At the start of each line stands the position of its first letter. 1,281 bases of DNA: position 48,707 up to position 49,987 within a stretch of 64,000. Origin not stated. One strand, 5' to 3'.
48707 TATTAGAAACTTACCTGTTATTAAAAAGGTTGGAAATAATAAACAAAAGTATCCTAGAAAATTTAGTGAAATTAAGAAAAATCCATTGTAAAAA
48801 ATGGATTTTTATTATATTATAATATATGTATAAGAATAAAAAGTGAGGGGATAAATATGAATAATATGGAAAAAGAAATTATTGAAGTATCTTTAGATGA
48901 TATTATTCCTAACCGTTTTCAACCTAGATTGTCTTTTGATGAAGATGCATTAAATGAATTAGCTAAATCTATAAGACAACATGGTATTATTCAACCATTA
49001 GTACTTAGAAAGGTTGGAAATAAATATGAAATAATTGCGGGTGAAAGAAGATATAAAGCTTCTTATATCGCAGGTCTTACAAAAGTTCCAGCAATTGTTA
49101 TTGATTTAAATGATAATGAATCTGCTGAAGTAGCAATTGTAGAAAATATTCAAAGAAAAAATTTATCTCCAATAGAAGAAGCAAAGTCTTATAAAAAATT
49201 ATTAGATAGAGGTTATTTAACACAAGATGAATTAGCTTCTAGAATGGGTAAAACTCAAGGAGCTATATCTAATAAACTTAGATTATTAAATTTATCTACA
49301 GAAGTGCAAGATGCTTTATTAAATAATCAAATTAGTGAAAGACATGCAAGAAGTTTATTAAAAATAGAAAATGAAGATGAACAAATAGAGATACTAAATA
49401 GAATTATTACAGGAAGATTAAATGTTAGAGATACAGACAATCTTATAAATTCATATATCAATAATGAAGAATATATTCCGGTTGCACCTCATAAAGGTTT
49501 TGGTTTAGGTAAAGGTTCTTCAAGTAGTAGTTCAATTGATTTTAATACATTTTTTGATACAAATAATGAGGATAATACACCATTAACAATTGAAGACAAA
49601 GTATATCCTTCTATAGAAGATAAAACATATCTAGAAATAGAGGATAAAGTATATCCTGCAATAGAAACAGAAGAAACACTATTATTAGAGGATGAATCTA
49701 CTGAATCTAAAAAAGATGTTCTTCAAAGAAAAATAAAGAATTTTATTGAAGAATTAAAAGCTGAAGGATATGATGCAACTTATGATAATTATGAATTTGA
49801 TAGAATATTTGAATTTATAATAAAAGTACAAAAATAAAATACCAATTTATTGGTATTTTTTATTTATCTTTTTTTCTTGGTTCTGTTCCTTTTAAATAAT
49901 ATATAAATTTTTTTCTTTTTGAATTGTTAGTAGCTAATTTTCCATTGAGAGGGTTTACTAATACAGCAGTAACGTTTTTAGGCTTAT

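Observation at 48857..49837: Noc-type protein without the N-terminal membrane helix, with a relocated FGLG motif and no soj/spo0J neighbours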

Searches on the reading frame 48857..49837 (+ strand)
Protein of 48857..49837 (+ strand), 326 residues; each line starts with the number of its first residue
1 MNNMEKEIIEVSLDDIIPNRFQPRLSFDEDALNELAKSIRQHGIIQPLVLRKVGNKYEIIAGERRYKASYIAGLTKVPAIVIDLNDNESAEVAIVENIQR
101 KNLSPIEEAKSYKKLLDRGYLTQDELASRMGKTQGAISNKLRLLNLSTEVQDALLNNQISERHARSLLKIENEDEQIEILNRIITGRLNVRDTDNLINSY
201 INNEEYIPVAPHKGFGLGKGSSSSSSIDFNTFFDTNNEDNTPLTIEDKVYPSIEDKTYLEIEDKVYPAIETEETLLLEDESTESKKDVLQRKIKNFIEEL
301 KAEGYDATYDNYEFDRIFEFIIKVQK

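Call 4: search_protein_families(library=pfam, proteins=[window:48857-49834:+], max_evalue=0.1)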
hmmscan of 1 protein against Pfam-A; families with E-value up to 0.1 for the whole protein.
window:48857-49834:+ (326 aa): 4 families
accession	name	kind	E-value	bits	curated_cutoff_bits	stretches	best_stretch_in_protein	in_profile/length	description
PF02195.25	ParB_N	-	1.1e-33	115.6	26.3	1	7-99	2-95/95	ParB N-terminal domain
PF17762.8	HTH_ParB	-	1.6e-33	115.3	22.6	1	101-199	1-99/102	ParB HTH domain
PF01978.25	TrmB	-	0.031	14.6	25.6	1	108-144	10-46/68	Sugar-specific transcriptional regulator TrmB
PF01381.28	HTH_3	-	0.05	14.1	23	0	113-139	2-28/55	Helix-turn-helix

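Call 5: search_protein_families(library=ncbifam, proteins=[window:48857-49834:+], max_evalue=0.1)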
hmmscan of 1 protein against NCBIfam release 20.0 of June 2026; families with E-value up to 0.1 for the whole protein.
window:48857-49834:+ (326 aa): 9 families
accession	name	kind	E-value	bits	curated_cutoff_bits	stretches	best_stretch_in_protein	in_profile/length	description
TIGR04285.1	nucleoid_noc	exception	1.2e-83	280.4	315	1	7-204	1-198/255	nucleoid occlusion protein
TIGR00180.1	parB_part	domain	6.4e-52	176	58.45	1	4-184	1-186/186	ParB/RepB/Spo0J family partition protein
TIGR03734.1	PRTRC_parB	hypoth_equivalog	3.8e-36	124.7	278.6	1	22-201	7-190/555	PRTRC system ParB family protein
TIGR03454.1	partition_RepB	equivalog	4.5e-18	65.7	201.5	1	6-142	62-199/325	plasmid partitioning protein RepB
NF010406.0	PRK13832.1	subfamily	2.3e-14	52.8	640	1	30-178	27-177/578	plasmid partitioning protein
NF010440.0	PRK13866.1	equivalog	6.9e-08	32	522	1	20-120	77-180/336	plasmid partitioning protein RepB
NF053625.1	SerKinSerKArch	equivalog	6e-05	22.3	380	1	27-88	30-94/244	ADP-dependent L-serine kinase SerK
NF010252.0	PRK13698.1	equivalog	0.0038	16.2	274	1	28-113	85-168/323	ParB/RepB/Spo0J family plasmid partition protein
NF007271.0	PRK09726.1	equivalog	0.017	15.1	79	0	103-139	8-44/88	type II toxin-antitoxin system antitoxin HipB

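Call 13: find_homologous_proteins(query=window:48857-49834:+)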
Query window:48857-49834:+ (326 aa): 8000 proteins with E <= 0.001 among 8000 candidates; the best 120 are listed.
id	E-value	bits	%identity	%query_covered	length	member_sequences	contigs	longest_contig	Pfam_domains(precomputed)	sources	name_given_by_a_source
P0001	1.8e-201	686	99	100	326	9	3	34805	PF17762.9,PF02195.27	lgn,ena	-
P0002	1.7e-170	584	83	100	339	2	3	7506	PF17762.9,PF02195.27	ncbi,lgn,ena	-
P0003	1.3e-165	568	83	100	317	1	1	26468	PF17762.9,PF02195.27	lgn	-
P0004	2.1e-165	567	82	100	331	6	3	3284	PF17762.9,PF02195.27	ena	-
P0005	3.3e-165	567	83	100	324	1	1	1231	PF17762.9,PF02195.27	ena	-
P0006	3.7e-165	566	83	100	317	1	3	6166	PF17762.9,PF02195.27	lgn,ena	-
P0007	8.0e-165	565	83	100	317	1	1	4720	PF17762.9,PF02195.27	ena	-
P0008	3.7e-164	563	82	100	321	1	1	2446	PF17762.9,PF02195.27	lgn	-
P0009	4.9e-164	563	83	100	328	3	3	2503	PF17762.9,PF02195.27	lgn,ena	-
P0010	8.0e-164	562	82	100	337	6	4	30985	PF17762.9,PF02195.27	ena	-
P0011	1.4e-163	561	81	100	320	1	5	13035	PF17762.9,PF02195.27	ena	-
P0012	1.4e-163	561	83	100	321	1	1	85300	PF17762.9,PF02195.27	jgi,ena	-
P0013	1.5e-163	561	82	100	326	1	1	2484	PF17762.9,PF02195.27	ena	-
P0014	2.6e-163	560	81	100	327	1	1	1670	PF17762.9,PF02195.27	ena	-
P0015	2.8e-163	560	83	100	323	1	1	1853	PF17762.9,PF02195.27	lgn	-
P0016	3.7e-163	560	82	100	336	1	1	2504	PF17762.9,PF02195.27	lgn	-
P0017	9.2e-163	559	82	100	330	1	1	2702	PF17762.9,PF02195.27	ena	-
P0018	1.9e-162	557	82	100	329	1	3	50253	PF17762.9,PF02195.27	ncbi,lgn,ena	-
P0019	6.8e-162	556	81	100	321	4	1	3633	PF17762.9,PF02195.27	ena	-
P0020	2.5e-161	554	81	100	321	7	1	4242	PF17762.9,PF02195.27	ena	-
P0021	2.7e-160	550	80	100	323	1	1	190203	PF17762.9,PF02195.27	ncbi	-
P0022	7.4e-160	549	81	100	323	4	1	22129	PF17762.9,PF02195.27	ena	-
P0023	3.4e-159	547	80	100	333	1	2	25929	PF17762.9,PF02195.27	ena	-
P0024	1.1e-158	545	80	100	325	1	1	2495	PF17762.9,PF02195.27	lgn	-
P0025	1.2e-158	545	81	100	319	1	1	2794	PF17762.9,PF02195.27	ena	-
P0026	5.3e-158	543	80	100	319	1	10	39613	PF17762.9,PF02195.27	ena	-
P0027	4.2e-149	514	79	100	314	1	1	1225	PF17762.9,PF02195.27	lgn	-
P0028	7.9e-147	506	77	100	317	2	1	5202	PF17762.9,PF02195.27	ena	-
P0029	8.6e-146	503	76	100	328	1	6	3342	PF17762.9,PF02195.27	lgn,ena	-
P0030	1.9e-145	502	73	100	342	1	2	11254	PF17762.9,PF02195.27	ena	-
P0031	3.3e-145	501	76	100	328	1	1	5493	PF17762.9,PF02195.27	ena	-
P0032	4.6e-145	500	73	100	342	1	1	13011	PF17762.9,PF02195.27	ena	-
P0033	5.5e-145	500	75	100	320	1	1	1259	PF17762.9,PF02195.27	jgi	-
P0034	1.0e-144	499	71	100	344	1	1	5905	PF17762.9,PF02195.27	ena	-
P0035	2.1e-144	498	74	100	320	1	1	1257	PF17762.9,PF02195.27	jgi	-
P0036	3.6e-144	497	71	100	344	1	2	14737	PF17762.9,PF02195.27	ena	-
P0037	5.3e-144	497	75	100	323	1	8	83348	PF17762.9,PF02195.27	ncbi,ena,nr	ncbi:MAG: ParB/RepB/Spo0J family partition protein [Bacilli bacterium]|nr:ParB/RepB/Spo0J family par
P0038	6.2e-144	497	74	100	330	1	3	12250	PF17762.9,PF02195.27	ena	-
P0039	6.3e-144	497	75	100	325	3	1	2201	PF17762.9,PF02195.27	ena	-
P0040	8.7e-144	496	74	100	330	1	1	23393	PF17762.9,PF02195.27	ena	-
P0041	9.6e-144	496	74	100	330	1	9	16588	PF17762.9,PF02195.27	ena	-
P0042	1.3e-143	496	74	100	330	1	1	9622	PF17762.9,PF02195.27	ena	-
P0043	1.5e-143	495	76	100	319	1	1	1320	PF17762.9,PF02195.27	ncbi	-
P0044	1.8e-143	495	74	100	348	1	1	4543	PF17762.9,PF02195.27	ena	-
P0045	3.2e-143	494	74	100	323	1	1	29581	PF17762.9,PF02195.27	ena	-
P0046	4.5e-143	494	74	100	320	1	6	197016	PF17762.9,PF02195.27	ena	-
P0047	9.2e-143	493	75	100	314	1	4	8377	PF17762.9,PF02195.27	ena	-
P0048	1.7e-142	492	74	100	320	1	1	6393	PF17762.9,PF02195.27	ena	-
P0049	1.9e-142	492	74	100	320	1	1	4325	PF17762.9,PF02195.27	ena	-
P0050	1.9e-142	492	73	100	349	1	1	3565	PF17762.9,PF02195.27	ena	-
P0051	2.6e-142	491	74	99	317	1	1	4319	PF17762.9,PF02195.27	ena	-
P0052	1.9e-141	489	73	100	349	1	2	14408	PF17762.9,PF02195.27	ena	-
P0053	2.2e-141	488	73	100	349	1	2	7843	PF17762.9,PF02195.27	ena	-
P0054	2.4e-141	488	75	100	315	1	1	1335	PF17762.9,PF02195.27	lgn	-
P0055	3.3e-141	488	75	100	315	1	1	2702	PF17762.9,PF02195.27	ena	-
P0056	3.9e-141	488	76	100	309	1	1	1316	PF17762.9,PF02195.27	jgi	jgi:ParB family chromosome partitioning protein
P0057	7.2e-141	487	74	100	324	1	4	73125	PF17762.9,PF02195.27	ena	-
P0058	7.8e-141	487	75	100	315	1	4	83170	PF17762.9,PF02195.27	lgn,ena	-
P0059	8.7e-141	486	74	100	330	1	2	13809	PF17762.9,PF02195.27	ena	-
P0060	9.1e-141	486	72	100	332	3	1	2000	PF17762.9,PF02195.27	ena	-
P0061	1.2e-140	486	76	100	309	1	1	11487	PF17762.9,PF02195.27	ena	-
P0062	1.2e-140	486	73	100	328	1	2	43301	PF17762.9,PF02195.27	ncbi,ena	-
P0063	1.4e-140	486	76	100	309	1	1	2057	PF17762.9,PF02195.27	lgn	-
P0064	1.7e-140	485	76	100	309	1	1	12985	PF17762.9,PF02195.27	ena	-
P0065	1.8e-140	485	73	99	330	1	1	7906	PF17762.9,PF02195.27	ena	-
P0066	1.9e-140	485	76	100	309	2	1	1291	PF17762.9,PF02195.27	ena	-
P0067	2.4e-140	485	75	100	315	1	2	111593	PF17762.9,PF02195.27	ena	-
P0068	3.4e-140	484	72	100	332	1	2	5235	PF17762.9,PF02195.27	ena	-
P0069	4.6e-140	484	76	100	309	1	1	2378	PF17762.9,PF02195.27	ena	-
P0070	5.1e-140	484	75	100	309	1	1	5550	PF17762.9,PF02195.27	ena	-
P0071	1.2e-139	483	75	100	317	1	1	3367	PF17762.9,PF02195.27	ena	-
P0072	2.1e-139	482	75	100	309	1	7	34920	PF17762.9,PF02195.27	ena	-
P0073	4.1e-139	481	75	100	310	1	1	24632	PF17762.9,PF02195.27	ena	-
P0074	4.9e-139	481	75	100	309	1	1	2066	PF17762.9,PF02195.27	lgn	-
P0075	5.0e-139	481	75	100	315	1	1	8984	PF17762.9,PF02195.27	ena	-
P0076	5.2e-139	481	73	100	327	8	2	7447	PF17762.9,PF02195.27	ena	-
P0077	7.3e-139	480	74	100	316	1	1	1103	PF17762.9,PF02195.27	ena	-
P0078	9.5e-139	480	74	100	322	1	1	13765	PF17762.9,PF02195.27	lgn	-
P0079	1.8e-138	479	75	100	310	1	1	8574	PF17762.9,PF02195.27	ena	-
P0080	1.8e-138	479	73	100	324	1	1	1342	PF17762.9,PF02195.27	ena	-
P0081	2.0e-138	479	75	100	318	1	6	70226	PF17762.9,PF02195.27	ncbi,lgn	-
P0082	3.4e-138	478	72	100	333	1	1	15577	PF17762.9,PF02195.27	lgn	-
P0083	6.1e-138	477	74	100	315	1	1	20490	PF17762.9,PF02195.27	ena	-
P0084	8.9e-138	476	73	100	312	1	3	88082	PF17762.9,PF02195.27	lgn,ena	-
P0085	9.1e-138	476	74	100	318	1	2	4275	PF17762.9,PF02195.27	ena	-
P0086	9.6e-138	476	74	100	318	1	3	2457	PF17762.9,PF02195.27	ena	-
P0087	1.0e-137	476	74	100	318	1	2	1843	PF17762.9,PF02195.27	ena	-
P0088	1.1e-137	476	74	100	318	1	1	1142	PF17762.9,PF02195.27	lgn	-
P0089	1.4e-137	476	72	100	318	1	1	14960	PF17762.9,PF02195.27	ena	-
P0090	1.4e-137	476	74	100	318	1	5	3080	PF17762.9,PF02195.27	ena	-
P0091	2.3e-137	475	74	100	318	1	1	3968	PF17762.9,PF02195.27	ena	-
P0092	2.7e-137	475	74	100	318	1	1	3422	PF17762.9,PF02195.27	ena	-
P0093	2.7e-137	475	75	100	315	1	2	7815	PF17762.9,PF02195.27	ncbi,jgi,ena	-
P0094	2.9e-137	475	72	100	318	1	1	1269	PF17762.9,PF02195.27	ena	-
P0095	3.1e-137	475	73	100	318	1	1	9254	PF17762.9,PF02195.27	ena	-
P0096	3.8e-137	474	74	100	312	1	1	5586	PF17762.9,PF02195.27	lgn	-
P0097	4.5e-137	474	72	100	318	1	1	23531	PF17762.9,PF02195.27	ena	-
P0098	7.8e-137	473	74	99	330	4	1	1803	PF17762.9,PF02195.27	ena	-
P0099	9.4e-137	473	73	100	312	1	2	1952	PF17762.9,PF02195.27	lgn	-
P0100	1.0e-136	473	72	100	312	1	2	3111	PF17762.9,PF02195.27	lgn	-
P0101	1.1e-136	473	72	100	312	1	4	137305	PF17762.9,PF02195.27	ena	-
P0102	1.2e-136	473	74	100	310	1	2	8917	PF17762.9,PF02195.27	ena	-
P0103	1.2e-136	473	73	100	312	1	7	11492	PF17762.9,PF02195.27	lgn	-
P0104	1.8e-136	472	74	100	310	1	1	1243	PF17762.9,PF02195.27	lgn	-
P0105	1.9e-136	472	72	100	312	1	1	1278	PF17762.9,PF02195.27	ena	-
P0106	2.1e-136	472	73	100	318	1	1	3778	PF17762.9,PF02195.27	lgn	-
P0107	2.7e-136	472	72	100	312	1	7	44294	PF17762.9,PF02195.27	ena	-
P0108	2.9e-136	472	75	100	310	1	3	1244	PF17762.9,PF02195.27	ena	-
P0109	2.9e-136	472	74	99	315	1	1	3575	PF17762.9,PF02195.27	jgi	jgi:ParB family chromosome partitioning protein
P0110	3.6e-136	471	74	100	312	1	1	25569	PF17762.9,PF02195.27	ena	-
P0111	4.1e-136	471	75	100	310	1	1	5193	PF17762.9,PF02195.27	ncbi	-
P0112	4.2e-136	471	74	100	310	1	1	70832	PF17762.9,PF02195.27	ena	-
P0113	4.3e-136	471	73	100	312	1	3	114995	PF17762.9,PF02195.27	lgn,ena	-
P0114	5.0e-136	471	75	100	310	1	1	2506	PF17762.9,PF02195.27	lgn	-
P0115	6.4e-136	470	75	100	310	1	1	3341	PF17762.9,PF02195.27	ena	-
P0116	6.6e-136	470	74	100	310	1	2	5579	PF17762.9,PF02195.27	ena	-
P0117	7.1e-136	470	72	100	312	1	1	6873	PF17762.9,PF02195.27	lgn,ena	-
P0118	7.9e-136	470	75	100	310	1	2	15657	PF17762.9,PF02195.27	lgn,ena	-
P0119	8.2e-136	470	73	100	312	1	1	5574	PF17762.9,PF02195.27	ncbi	-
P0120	1.4e-135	469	74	100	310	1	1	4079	PF17762.9,PF02195.27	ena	-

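Call 14: find_encoding_contigs(protein=window:48857-49837:+, flank=10000, max_places=6)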
Protein window:48857-49837:+ (326 aa): 3 contigs read that carry it; 2 places shown.
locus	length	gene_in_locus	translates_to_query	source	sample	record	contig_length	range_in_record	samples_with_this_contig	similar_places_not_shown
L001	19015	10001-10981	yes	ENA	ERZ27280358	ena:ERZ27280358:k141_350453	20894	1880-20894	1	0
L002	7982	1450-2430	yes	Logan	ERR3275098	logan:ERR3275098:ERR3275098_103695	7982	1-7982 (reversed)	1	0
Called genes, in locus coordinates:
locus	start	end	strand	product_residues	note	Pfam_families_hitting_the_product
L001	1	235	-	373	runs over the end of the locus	PF00712:DNA_pol3_beta, PF02767:DNA_pol3_beta_2, PF02768:DNA_pol3_beta_3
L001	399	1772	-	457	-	PF11638:DnaA_N, PF00308:Bac_DnaA, PF01695:IstB_IS21 (weak), PF13173:AAA_14 (faint), PF00004:AAA (weak), PF08299:Bac_DnaA_C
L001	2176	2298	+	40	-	PF00468:Ribosomal_L34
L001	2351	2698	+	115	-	PF00825:Ribonuclease_P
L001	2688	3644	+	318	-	PF02096:60KD_IMP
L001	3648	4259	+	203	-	PF07650:KH_2 (weak), PF13083:KH_KhpA-B, PF01424:R3H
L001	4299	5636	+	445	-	PF10396:TrmE_N, PF00350:Dynamin_N (faint), PF12631:MnmE_helical, PF00009:GTP_EFTU (faint), PF01926:MMR_HSR1, PF02421:FeoB_N, PF04548:AIG1 (weak)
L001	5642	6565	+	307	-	PF01210:NAD_Gly3P_dh_N, PF02558:ApbA, PF03807:F420_oxidored (weak), PF07479:NAD_Gly3P_dh_C, PF20618:GPD_NAD_C_bact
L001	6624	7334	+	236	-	-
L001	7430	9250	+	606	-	PF01134:GIDA, PF21680:GIDA_C_1st, PF13932:SAM_GIDA_C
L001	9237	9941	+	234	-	PF02527:GidB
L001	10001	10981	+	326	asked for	PF02195:ParB_N, PF17762:HTH_ParB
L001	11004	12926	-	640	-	PF00912:Transgly, PF00905:Transpeptidase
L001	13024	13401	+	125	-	-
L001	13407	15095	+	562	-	PF03485:Arg_tRNA_synt_N, PF00750:tRNA-synt_1d, PF05746:DALR_1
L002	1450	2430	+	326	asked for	PF02195:ParB_N, PF17762:HTH_ParB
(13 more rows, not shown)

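Call 16: search_solved_structures(query=window:48857-49834:+, show_alignments=4)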
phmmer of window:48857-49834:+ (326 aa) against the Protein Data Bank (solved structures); distinct sequences matched with E-value up to 0.001: 14.
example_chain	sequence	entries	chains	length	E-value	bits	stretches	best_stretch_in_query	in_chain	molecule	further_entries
7nfu_A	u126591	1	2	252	3e-61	210.4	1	6-219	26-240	Nucleoid occlusion protein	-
7ng0_A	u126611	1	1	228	3.1e-61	210.4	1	7-219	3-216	Nucleoid occlusion protein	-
7ol9_A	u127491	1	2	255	1.5e-53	185.1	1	5-218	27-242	Nucleoid occlusion protein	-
1vz0_A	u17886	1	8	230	3.2e-49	170.9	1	8-195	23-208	Chromosome-partitioning protein Spo0J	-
4umk_A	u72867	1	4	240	1.1e-48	169.2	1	7-203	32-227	PROBABLE CHROMOSOME-PARTITIONING PROTEIN PARB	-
6sdk_A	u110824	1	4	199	2.1e-48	168.2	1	8-199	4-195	Stage 0 sporulation protein J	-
7bnk_A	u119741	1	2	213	7.3e-47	163.2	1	8-199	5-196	ParB family protein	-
7bnr_A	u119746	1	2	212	4.8e-46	160.5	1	8-199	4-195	ParB family protein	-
7o0n_A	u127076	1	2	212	4.9e-46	160.5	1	8-199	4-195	ParB family protein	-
6t1f_A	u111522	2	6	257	2e-35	125.7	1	16-198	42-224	Chromosome-partitioning protein ParB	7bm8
6y93_A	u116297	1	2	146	3.8e-27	98.4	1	88-219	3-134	Nucleoid occlusion protein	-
6s6h_A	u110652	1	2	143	1.3e-16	63.9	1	91-198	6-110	Chromosome-partitioning protein ParB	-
8qa8_A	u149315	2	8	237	2.2e-12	50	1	9-161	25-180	Transcriptional repressor protein KorB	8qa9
1r71_A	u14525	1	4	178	1.3e-05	27.8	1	65-160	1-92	Transcriptional repressor protein korB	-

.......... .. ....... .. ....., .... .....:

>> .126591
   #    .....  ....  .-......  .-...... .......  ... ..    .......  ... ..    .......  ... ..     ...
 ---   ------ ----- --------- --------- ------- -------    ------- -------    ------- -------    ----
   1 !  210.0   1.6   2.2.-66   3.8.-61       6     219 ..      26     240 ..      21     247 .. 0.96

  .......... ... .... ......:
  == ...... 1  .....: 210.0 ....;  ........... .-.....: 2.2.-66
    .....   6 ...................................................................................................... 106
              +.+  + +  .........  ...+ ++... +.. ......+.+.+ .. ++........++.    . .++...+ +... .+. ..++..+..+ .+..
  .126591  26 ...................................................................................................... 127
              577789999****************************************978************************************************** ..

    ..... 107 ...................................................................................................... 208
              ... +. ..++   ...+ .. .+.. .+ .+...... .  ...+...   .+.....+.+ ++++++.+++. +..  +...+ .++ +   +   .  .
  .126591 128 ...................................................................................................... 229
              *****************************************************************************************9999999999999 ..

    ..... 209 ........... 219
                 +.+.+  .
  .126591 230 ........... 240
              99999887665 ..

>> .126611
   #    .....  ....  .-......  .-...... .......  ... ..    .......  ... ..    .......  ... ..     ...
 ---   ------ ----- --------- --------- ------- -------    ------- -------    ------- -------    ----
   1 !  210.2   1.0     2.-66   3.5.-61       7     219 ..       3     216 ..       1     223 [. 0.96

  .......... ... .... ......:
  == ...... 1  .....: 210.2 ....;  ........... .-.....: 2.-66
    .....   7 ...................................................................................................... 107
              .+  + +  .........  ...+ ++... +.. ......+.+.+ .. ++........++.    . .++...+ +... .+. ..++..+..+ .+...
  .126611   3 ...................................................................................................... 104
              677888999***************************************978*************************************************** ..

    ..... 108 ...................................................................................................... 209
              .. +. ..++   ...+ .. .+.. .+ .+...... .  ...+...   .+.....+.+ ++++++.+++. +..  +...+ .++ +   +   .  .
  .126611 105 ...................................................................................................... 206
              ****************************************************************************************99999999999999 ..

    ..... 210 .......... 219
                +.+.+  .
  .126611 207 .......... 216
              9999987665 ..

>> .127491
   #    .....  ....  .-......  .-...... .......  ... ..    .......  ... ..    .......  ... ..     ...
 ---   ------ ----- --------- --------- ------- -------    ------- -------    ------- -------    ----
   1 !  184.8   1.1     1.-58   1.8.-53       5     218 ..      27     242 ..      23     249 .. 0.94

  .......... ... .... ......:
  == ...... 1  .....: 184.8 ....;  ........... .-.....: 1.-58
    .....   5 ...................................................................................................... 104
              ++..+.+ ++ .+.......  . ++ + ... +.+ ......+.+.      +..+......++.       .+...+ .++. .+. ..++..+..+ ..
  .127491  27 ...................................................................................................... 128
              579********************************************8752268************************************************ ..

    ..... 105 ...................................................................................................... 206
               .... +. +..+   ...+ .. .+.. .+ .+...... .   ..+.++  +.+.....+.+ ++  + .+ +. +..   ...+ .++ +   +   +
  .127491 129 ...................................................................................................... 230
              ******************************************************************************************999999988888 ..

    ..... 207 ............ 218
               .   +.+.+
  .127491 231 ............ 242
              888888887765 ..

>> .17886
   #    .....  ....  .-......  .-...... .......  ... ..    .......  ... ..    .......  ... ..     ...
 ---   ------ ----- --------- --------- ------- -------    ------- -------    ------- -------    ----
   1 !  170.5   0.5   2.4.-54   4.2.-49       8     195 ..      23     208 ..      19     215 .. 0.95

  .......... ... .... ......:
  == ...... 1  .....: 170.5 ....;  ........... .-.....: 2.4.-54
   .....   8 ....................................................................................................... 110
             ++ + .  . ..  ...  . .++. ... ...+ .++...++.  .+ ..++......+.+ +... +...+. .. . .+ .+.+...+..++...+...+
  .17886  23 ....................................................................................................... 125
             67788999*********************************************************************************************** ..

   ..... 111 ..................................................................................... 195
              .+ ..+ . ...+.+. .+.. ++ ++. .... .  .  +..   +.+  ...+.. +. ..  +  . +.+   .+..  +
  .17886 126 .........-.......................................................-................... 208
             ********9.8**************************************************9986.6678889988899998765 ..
